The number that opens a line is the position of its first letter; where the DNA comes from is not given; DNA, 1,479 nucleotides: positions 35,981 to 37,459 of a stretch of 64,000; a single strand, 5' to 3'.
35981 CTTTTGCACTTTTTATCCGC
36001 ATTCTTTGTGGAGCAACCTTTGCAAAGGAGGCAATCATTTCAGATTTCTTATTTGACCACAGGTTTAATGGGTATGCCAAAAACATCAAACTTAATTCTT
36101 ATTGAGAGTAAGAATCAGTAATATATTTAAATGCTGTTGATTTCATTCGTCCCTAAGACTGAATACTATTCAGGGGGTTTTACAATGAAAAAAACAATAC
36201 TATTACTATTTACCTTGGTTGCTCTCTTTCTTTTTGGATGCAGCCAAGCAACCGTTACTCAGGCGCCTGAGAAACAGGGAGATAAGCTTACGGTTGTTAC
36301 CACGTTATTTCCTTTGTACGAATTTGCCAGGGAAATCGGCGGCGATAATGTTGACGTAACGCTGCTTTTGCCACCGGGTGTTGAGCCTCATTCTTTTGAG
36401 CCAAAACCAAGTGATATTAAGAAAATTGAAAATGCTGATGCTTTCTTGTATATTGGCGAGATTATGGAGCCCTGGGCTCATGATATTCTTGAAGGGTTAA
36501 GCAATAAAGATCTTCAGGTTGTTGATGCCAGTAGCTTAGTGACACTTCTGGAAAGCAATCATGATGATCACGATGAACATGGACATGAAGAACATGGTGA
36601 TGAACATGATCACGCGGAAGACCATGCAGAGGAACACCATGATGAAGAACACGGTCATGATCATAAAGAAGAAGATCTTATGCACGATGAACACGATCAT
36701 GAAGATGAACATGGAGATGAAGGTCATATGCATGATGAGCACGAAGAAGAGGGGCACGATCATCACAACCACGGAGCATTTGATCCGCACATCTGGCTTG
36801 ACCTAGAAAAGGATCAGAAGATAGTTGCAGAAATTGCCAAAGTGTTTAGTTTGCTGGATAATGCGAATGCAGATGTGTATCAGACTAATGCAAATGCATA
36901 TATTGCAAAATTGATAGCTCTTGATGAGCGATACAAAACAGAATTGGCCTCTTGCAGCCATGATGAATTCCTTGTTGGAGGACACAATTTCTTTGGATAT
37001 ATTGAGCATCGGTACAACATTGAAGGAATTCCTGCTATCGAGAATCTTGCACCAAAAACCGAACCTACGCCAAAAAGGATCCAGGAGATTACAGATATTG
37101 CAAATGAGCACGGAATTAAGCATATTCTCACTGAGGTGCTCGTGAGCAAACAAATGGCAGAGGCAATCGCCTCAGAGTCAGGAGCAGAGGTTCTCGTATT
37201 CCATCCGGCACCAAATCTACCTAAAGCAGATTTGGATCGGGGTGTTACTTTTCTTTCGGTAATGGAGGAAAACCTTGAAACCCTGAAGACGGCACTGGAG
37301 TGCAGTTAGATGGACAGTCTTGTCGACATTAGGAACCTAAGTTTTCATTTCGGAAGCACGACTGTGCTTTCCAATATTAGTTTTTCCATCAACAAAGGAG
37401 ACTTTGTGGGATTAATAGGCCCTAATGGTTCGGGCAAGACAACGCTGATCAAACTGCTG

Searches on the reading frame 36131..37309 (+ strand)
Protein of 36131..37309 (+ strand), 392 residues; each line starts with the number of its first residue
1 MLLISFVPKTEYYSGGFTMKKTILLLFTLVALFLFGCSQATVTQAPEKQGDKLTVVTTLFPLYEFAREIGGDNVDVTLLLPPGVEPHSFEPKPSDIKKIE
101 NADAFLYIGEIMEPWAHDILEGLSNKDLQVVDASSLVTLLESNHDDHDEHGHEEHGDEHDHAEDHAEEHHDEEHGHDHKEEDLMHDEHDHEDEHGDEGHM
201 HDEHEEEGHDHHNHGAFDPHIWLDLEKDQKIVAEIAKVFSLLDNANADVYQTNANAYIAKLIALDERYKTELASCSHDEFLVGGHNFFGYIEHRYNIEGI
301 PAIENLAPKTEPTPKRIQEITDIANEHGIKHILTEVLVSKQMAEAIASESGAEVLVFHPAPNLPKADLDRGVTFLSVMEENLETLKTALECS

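Call 3: search_protein_families(library=pfam, proteins=[window:36131-37309:+], max_evalue=1)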
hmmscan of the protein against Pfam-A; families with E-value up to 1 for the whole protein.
window:36131-37309:+ (392 aa): 2 families
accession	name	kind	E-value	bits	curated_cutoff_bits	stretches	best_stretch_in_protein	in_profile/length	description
PF01297.22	ZnuA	-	1.3e-71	241.6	29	1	55-388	1-263/263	Zinc-uptake complex component A periplasmic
PF07133.16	Merozoite_SPAM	-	0.59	10.6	27.5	0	145-262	42-150/176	Merozoite surface protein (SPAM)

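Call 43: search_protein_families(library=ncbifam, proteins=[window:36185-37309:+], max_evalue=0.1)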
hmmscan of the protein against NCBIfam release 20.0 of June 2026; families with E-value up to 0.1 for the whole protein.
window:36185-37309:+ (374 aa): 9 families
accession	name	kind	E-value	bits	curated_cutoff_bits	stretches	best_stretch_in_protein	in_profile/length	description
NF033605.1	Zn_bnd_ABC_AdcA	exception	2.5e-51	175.2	700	2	163-372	121-323/517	zinc ABC transporter substrate-binding lipoprotein AdcA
NF040870.1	AztC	equivalog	4.4e-45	154.3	350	1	37-371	1-277/277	zinc ABC transporter substrate-binding protein AztC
NF053842.1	MnTportMntCDein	equivalog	4.6e-39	134.3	400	1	34-367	5-278/281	manganese ABC transporter substrate-binding protein MntC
NF047355.1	ABC_bind_Mn_Staph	exception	2e-37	129.1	500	2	1-137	1-140/309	manganese ABC transporter substrate-binding lipoprotein MntC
NF053703.1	Mn_SBP_EfaA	exception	2.8e-37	128.5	485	2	196-371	135-309/310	Mn/Fe ABC transporter substrate-binding lipoprotein EfaA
NF007091.2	PRK09545.1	equivalog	2.3e-34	119.1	268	2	30-162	20-148/318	zinc ABC transporter substrate-binding protein ZnuA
NF040928.1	ABC_lipo_SloC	subfamily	8.6e-29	100.6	525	2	193-371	125-302/304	metal ABC transporter substrate-binding lipoprotein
TIGR03772.1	anch_rpt_subst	equivalog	4.3e-24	85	350.45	2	193-339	310-458/486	anchored repeat ABC transporter, substrate-binding protein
NF011044.0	PRK14474.1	equivalog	0.0066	15.9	339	1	138-257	49-171/258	F0F1 ATP synthase subunit B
